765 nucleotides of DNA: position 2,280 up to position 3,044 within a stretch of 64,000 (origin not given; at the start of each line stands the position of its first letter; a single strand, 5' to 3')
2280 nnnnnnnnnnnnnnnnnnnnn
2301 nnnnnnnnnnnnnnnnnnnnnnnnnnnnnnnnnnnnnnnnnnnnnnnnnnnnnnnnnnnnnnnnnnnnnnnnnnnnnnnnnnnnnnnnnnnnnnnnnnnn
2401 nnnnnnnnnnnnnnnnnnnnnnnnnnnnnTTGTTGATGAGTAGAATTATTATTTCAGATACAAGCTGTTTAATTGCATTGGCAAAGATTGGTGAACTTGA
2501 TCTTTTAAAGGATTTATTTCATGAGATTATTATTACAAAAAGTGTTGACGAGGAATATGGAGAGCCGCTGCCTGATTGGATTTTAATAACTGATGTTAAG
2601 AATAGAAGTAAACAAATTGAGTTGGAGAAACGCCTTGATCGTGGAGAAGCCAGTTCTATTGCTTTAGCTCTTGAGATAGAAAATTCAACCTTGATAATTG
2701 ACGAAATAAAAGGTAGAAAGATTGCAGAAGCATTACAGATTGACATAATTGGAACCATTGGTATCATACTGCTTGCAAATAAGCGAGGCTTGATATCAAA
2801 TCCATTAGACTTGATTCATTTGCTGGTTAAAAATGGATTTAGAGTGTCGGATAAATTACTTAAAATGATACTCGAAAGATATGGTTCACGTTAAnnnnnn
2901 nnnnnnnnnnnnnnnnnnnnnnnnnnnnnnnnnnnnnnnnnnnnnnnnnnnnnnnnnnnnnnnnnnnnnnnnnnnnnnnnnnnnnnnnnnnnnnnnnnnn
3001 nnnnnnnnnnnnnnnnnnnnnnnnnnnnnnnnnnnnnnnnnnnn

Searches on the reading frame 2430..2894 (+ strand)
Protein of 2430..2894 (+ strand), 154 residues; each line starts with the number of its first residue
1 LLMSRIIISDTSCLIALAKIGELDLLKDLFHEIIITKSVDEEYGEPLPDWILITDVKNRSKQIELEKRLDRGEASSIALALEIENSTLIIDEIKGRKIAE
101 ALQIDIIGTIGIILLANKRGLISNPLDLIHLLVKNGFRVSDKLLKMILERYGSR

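Call 3: search_protein_families(library=pfam, proteins=[window:2430-2894:+], max_evalue=1)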
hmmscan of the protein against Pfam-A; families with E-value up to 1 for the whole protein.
window:2430-2894:+ (154 aa): 2 families
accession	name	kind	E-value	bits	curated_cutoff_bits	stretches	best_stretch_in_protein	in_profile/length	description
PF11848.13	DUF3368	-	7.7e-10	38.9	27.3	1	106-150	1-45/46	Domain of unknown function (DUF3368)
PF20698.3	PIN-TPR-GreABC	-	1.3e-05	25.9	27.8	1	10-41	3-34/138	PIN domain associated with the TPR-GreAB-C-PIN system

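Call 4: search_protein_families(library=padloc, proteins=[window:2430-2894:+], max_evalue=1)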
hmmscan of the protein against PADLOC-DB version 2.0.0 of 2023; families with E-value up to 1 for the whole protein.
window:2430-2894:+ (154 aa): 7 families
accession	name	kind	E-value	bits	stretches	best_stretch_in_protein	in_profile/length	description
PDLC05071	PDC-S70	-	3e-38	129.5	1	3-152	1-158/161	-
PDLC05073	PDC-S70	-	1.4e-37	127.1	1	6-151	2-159/162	-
PDLC05070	PDC-S70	-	1.4e-27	94.8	1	3-151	1-159/161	-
PDLC05068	PDC-S70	-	8.5e-26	89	1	6-117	2-124/125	-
PDLC05074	PDC-S70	-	4.2e-23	79.9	1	48-149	21-123/127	-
PDLC05069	PDC-S70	-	5.3e-18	63.4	1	7-152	2-156/161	-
PDLC05072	PDC-S70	-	7.9e-12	43.3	1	4-148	8-163/167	-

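Call 5: search_protein_families(library=ncbifam, proteins=[window:2430-2894:+], max_evalue=1)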
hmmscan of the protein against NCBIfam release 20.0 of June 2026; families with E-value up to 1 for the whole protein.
window:2430-2894:+ (154 aa): 0 families

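Call 91: find_homologous_proteins(query=window:2436-2894:+, max_evalue=0.001)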
Query window:2436-2894:+ (152 aa): 1683 proteins with E <= 0.001 among 1756 candidates; the best 120 are listed.
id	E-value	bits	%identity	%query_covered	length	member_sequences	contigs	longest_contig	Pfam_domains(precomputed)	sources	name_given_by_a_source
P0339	1.1e-85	303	99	100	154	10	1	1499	PF11848.14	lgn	-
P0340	6.1e-63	229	76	99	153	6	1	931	PF11848.14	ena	-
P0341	6.4e-59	216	72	100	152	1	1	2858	PF11848.14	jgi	jgi:predicted nucleic acid-binding protein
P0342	4.4e-58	213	72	99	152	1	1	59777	PF11848.14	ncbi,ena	-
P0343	7.3e-58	212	70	100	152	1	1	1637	PF11848.14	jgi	jgi:predicted nucleic acid-binding protein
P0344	4.2e-57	210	69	100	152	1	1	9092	PF11848.14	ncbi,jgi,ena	jgi:predicted nucleic acid-binding protein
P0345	4.8e-57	210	68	100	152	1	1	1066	PF11848.14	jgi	jgi:predicted nucleic acid-binding protein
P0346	4.8e-57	210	69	100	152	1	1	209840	PF11848.14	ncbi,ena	-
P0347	5.7e-57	209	68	100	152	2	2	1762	PF11848.14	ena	-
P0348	7.3e-57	209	70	100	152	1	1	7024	PF11848.14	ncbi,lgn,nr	ncbi:MAG: DUF3368 domain-containing protein [Bacteroidales bacterium]|nr:DUF3368 domain-containing p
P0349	9.3e-57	209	68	100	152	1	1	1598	PF11848.14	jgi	jgi:predicted nucleic acid-binding protein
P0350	1.2e-56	208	70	98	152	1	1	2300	PF20698.4,PF11848.14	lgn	-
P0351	1.3e-56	208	69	100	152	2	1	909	PF11848.14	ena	-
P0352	1.3e-56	208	68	100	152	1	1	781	PF11848.14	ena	-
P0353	1.4e-56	208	68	100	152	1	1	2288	PF11848.14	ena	-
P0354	1.5e-56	208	68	100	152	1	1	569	PF20698.4,PF11848.14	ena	-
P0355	2.2e-56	208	69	100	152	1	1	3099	PF11848.14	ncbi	ncbi:MAG: DUF3368 domain-containing protein [Bacteroidota bacterium]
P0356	2.4e-56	207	68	100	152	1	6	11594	PF11848.14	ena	-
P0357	2.8e-56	207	68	100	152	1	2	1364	PF11848.14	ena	-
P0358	4.2e-56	207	66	100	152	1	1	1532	PF11848.14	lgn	-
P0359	4.5e-56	207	65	99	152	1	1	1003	PF11848.14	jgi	jgi:predicted nucleic acid-binding protein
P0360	4.7e-56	207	66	100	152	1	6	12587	PF11848.14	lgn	-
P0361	5.7e-56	206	69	99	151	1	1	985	PF11848.14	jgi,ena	-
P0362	7.5e-56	206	65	100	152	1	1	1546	PF11848.14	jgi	jgi:predicted nucleic acid-binding protein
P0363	8.5e-56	206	68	100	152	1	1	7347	PF20698.4,PF11848.14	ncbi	-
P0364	1.0e-55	205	68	100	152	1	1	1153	PF11848.14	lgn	-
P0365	1.5e-55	205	68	98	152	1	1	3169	PF11848.14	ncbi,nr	ncbi:MAG: DUF3368 domain-containing protein [Bacteroidales bacterium]|nr:DUF3368 domain-containing p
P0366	1.5e-55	205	69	99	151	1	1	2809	PF11848.14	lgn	-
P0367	2.1e-55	204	69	100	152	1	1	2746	PF11848.14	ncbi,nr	ncbi:MAG: DUF3368 domain-containing protein [Ignavibacteriales bacterium]|nr:DUF3368 domain-containi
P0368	2.1e-55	204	68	100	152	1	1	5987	PF11848.14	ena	-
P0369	2.4e-55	204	67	100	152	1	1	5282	PF11848.14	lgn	-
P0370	2.4e-55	204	66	98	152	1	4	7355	PF11848.14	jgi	jgi:predicted nucleic acid-binding protein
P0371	3.2e-55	204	67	100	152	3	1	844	PF11848.14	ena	-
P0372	3.5e-55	204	66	98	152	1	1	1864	PF11848.14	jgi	jgi:predicted nucleic acid-binding protein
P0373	4.1e-55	203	67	100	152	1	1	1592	PF11848.14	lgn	-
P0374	4.5e-55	203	67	98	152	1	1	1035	PF11848.14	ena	-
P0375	4.7e-55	203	68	100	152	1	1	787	PF11848.14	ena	-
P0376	4.7e-55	203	66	98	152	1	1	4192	PF11848.14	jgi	jgi:predicted nucleic acid-binding protein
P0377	6.3e-55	203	67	100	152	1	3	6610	PF11848.14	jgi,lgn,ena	-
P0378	6.6e-55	203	65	100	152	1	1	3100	PF11848.14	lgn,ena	-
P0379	8.3e-55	202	64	100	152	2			PF11848.14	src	-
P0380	9.4e-55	202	66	98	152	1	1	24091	PF11848.14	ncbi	-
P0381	9.9e-55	202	66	100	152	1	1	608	PF11848.14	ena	-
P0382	9.9e-55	202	66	100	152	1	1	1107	PF11848.14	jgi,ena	-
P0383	1.0e-54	202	68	100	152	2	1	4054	PF11848.14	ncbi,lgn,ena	-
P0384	1.2e-54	202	67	98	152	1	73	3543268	PF11848.14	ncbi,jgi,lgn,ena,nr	ncbi:MAG: DUF3368 domain-containing protein [Chitinophagaceae bacterium]|jgi:predicted nucleic acid-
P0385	1.3e-54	202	64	100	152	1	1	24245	PF11848.14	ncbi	ncbi:DUF3368 domain-containing protein [Bacteroidota bacterium]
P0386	1.5e-54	202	68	100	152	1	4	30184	PF11848.14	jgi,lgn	jgi:predicted nucleic acid-binding protein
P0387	1.5e-54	202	66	100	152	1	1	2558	PF11848.14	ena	-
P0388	1.5e-54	202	68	100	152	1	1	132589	PF11848.14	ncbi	-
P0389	1.7e-54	201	68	100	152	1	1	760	PF11848.14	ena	-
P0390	1.8e-54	201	66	100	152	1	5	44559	PF11848.14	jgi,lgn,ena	-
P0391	1.9e-54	201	67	98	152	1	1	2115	PF11848.14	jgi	jgi:predicted nucleic acid-binding protein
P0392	2.1e-54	201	68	100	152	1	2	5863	PF11848.14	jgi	jgi:predicted nucleic acid-binding protein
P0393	2.4e-54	201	66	100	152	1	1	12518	PF11848.14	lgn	-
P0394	2.5e-54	201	65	100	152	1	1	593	PF11848.14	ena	-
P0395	2.5e-54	201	64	98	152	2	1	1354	PF11848.14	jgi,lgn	jgi:predicted nucleic acid-binding protein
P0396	2.8e-54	201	66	100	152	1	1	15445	PF11848.14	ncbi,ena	-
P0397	3.0e-54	201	66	100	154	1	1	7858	PF20698.4,PF11848.14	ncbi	-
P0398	3.1e-54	201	66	100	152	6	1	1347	PF11848.14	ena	-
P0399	3.3e-54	201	65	98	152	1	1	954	PF11848.14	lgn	-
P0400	4.3e-54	200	66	100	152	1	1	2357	PF11848.14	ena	-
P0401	4.8e-54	200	65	99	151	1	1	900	PF11848.14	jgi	jgi:predicted nucleic acid-binding protein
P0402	5.0e-54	200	66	100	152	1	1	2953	PF11848.14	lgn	-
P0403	5.2e-54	200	67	100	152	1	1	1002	PF20698.4,PF11848.14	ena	-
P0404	5.4e-54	200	62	100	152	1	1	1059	PF11848.14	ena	-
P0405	5.9e-54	200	67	100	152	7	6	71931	PF11848.14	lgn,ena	-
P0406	7.4e-54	199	64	100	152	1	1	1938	PF11848.14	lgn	-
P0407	9.3e-54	199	64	100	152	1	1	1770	PF11848.14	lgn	-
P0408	1.1e-53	199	66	100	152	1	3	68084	PF11848.14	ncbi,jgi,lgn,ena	-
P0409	1.1e-53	199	64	100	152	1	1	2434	PF20698.4,PF11848.14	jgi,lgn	jgi:predicted nucleic acid-binding protein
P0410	1.5e-53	198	66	100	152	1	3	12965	PF11848.14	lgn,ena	-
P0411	2.1e-53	198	64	100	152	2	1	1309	PF11848.14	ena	-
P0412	2.7e-53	198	63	100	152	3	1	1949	PF11848.14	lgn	-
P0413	2.9e-53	197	64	100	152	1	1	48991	PF11848.14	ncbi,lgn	-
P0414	3.4e-53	197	66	98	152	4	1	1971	PF11848.14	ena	-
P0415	4.1e-53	197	67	99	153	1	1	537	PF11848.14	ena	-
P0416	4.1e-53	197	65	100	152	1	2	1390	PF11848.14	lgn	-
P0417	4.2e-53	197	66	100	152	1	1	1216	PF11848.14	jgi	jgi:predicted nucleic acid-binding protein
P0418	4.8e-53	197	65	98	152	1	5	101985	PF11848.14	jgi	jgi:predicted nucleic acid-binding protein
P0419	4.9e-53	197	66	100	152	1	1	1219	PF11848.14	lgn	-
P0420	5.5e-53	197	64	100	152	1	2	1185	PF11848.14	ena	-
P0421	5.5e-53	197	67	100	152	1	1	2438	PF11848.14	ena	-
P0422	5.8e-53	197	66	100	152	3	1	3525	PF11848.14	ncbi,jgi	-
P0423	6.7e-53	196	66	100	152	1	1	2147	PF11848.14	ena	-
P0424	9.0e-53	196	64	100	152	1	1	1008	PF11848.14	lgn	-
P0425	1.1e-52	196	64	100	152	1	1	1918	PF11848.14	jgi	jgi:predicted nucleic acid-binding protein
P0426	1.3e-52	195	67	100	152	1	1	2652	PF11848.14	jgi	jgi:predicted nucleic acid-binding protein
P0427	1.3e-52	195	67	99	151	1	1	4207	PF11848.14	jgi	jgi:predicted nucleic acid-binding protein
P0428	1.3e-52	195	64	100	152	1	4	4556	PF11848.14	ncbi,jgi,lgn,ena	ncbi:MAG TPA: DUF3368 domain-containing protein [Bacteroidales bacterium]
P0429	1.4e-52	195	65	100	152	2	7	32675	PF11848.14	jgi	jgi:predicted nucleic acid-binding protein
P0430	1.4e-52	195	64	100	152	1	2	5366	PF11848.14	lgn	-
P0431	1.5e-52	195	65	100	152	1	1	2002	PF11848.14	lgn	-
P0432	1.5e-52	195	68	98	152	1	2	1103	PF11848.14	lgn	-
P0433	1.5e-52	195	62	100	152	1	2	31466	PF20698.4,PF11848.14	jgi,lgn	-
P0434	1.5e-52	195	64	98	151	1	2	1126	PF11848.14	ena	-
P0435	1.6e-52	195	66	100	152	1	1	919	PF11848.14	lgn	-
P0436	1.7e-52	195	64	100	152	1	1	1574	PF11848.14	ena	-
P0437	1.7e-52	195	63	100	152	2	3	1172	PF11848.14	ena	-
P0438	2.0e-52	195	63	100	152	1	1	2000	PF11848.14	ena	-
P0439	2.2e-52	195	68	98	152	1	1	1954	PF11848.14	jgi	jgi:predicted nucleic acid-binding protein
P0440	2.8e-52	194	64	100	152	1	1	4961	PF11848.14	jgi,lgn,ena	-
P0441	2.8e-52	194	63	100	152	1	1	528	PF11848.14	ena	-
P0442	2.9e-52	194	64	100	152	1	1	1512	PF11848.14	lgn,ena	-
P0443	3.4e-52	194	65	100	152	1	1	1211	PF11848.14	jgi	jgi:predicted nucleic acid-binding protein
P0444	3.4e-52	194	65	98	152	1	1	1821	PF11848.14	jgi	jgi:predicted nucleic acid-binding protein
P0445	3.5e-52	194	63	100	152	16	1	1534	PF11848.14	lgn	-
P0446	3.5e-52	194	68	100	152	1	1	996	PF11848.14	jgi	jgi:predicted nucleic acid-binding protein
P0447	3.5e-52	194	66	100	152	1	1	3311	PF11848.14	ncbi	-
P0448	4.2e-52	194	64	100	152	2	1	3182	PF11848.14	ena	-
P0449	4.3e-52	194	61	100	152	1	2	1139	PF11848.14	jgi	-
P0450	4.3e-52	194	63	98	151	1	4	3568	PF11848.14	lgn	-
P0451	5.9e-52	193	64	98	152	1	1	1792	PF11848.14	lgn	-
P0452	7.7e-52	193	61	100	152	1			PF20698.4,PF11848.14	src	-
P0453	7.9e-52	193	65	100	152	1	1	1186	PF11848.14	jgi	jgi:predicted nucleic acid-binding protein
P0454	8.6e-52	193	67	100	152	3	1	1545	PF11848.14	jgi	jgi:predicted nucleic acid-binding protein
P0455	8.9e-52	193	68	95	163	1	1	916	PF11848.14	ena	-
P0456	9.9e-52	193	61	100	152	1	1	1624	PF20698.4,PF11848.14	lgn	-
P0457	1.1e-51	192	63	100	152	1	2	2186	PF11848.14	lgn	-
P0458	1.1e-51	192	63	100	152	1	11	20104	PF11848.14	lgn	-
